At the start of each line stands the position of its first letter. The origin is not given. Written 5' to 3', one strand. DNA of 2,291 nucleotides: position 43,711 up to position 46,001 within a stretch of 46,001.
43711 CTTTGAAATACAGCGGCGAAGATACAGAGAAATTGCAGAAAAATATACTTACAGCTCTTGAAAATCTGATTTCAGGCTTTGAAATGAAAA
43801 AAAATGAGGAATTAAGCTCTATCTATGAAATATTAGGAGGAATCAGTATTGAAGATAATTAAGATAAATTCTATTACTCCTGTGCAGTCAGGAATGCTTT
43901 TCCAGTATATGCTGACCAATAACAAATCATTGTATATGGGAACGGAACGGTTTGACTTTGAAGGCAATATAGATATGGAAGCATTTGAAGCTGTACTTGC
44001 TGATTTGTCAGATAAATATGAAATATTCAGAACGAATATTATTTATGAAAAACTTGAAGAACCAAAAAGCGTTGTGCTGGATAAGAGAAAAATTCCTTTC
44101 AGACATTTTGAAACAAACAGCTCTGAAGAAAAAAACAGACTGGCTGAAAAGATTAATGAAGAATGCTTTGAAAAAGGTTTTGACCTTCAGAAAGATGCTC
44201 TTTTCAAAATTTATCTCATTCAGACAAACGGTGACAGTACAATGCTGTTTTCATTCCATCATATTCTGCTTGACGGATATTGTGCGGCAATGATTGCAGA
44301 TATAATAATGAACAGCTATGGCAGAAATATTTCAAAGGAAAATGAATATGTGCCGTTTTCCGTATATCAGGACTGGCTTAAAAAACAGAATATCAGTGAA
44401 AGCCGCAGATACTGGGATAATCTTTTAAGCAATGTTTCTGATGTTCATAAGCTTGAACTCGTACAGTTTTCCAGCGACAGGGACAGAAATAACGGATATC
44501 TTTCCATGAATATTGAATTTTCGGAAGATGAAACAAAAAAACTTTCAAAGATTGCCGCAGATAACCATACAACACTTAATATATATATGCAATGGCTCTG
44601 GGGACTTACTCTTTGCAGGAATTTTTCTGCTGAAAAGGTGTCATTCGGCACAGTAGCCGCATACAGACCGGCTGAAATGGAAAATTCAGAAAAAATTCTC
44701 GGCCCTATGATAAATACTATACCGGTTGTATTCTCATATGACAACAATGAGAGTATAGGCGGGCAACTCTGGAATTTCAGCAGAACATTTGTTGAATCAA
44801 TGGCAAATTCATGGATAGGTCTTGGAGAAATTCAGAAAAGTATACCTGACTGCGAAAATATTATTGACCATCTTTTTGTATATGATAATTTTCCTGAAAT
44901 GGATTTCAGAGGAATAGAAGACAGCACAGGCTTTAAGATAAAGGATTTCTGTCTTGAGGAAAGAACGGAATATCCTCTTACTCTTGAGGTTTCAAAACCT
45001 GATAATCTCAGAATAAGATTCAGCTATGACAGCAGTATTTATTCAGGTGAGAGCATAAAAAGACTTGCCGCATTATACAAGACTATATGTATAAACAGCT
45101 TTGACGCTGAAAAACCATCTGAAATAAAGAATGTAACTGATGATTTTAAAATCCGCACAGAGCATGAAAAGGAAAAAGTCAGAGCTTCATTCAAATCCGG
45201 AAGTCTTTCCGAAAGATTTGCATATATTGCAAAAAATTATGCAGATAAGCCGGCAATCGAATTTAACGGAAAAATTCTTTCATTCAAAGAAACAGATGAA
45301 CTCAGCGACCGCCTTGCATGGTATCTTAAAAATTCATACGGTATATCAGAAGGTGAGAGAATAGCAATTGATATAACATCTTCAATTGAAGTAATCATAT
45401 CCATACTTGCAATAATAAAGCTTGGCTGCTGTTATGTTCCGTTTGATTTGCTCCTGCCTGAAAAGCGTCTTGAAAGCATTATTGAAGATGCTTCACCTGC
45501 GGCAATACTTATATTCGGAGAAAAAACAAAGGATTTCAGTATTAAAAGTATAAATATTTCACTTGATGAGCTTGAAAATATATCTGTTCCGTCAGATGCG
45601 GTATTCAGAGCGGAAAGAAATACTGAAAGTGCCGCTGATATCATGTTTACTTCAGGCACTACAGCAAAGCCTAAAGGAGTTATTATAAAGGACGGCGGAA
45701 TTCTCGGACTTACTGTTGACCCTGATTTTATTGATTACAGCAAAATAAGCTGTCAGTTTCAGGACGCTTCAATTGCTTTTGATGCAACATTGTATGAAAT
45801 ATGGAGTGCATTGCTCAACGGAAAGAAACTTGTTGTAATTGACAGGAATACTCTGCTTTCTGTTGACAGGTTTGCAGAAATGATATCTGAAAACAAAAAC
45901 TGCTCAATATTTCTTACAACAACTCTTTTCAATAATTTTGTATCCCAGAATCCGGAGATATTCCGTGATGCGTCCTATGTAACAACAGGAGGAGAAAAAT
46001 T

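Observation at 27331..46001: NRPS cluster with two consecutive Cy-A(Cys)-T modules, orphan carrier proteins and a MacB-type exporter in a Clostridia-like chromosome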

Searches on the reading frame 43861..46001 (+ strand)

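Call 10: search_protein_families(library=pfam, proteins=[window:43861-46001:+])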
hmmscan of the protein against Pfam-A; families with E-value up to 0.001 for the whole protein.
window:43861-46001:+ (713 aa): 2 families
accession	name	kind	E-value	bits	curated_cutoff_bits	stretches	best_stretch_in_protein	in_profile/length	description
PF00668.25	Condensation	-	7.9e-61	206.6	30.6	1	4-409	6-429/456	Condensation domain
PF00501.34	AMP-binding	-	7.3e-40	137.4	29.9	1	456-699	4-277/384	AMP-binding enzyme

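Call 14: search_protein_families(library=ncbifam, proteins=[window:43861-46001:+], max_evalue=0.01)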
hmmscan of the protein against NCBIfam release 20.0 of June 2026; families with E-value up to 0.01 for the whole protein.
window:43861-46001:+ (713 aa): 74 families (the best 25 are shown)
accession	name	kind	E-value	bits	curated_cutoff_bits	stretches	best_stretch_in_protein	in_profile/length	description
NF047350.1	aureusi_NRPS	equivalog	7.9e-66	222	2500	2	244-712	218-672/2373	aureusimine non-ribosomal peptide synthetase AusA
NF004282.0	PRK05691.1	subfamily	1.6e-62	210.3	4090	2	3-411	3258-3681/4334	non-ribosomal peptide synthase/polyketide synthase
NF041803.1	NRPS_SolG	exception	7e-43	146.4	2200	1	2-696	111-818/1163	solanimycin non-ribosomal peptide synthetase SolG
TIGR01733.1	AA-adenyl-dom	subfamily_domain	2.1e-38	132.2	317.4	1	474-712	1-245/409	amino acid adenylation domain-containing protein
NF038078.1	NRPS_MxcG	equivalog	5.2e-33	113.4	2300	2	451-690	460-700/1442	myxochelin non-ribosomal peptide synthetase MxcG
NF003417.0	PRK04813.1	subfamily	6.7e-25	87.6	476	1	451-691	7-246/505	D-alanine--poly(phosphoribitol) ligase subunit DltA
TIGR01734.1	D-ala-DACP-lig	equivalog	6.3e-23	81.1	559.85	1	451-692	4-245/504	D-alanine--poly(phosphoribitol) ligase subunit DltA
NF007605.2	PRK10252.1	equivalog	2e-20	72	2400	1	440-663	447-669/1292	enterobactin non-ribosomal peptide synthetase EntF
NF004822.0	PRK06178.1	equivalog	1.5e-18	66.8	782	1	442-553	32-142/571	acyl-CoA synthetase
NF004837.0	PRK06187.1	subfamily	2.9e-17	62.1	476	2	449-557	10-116/531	long-chain-fatty-acid--CoA ligase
NF052269.1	Staph_lig_FadD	equivalog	1.3e-16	60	650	1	468-711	23-274/499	long-chain-fatty-acid--CoA ligase FadD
NF006181.0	PRK08314.1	subfamily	1.6e-16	59.7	705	1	447-556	24-133/563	long-chain-fatty-acid--CoA ligase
NF006572.0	PRK09088.1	equivalog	1.7e-16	60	696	1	469-611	25-162/491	acyl-CoA synthetase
NF006182.0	PRK08316.1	subfamily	2.6e-16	59.2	663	1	447-614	11-196/523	fatty acyl-CoA synthetase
NF002966.0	PRK03640.1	equivalog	1.5e-15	56.8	556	1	461-609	16-161/483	o-succinylbenzoate--CoA ligase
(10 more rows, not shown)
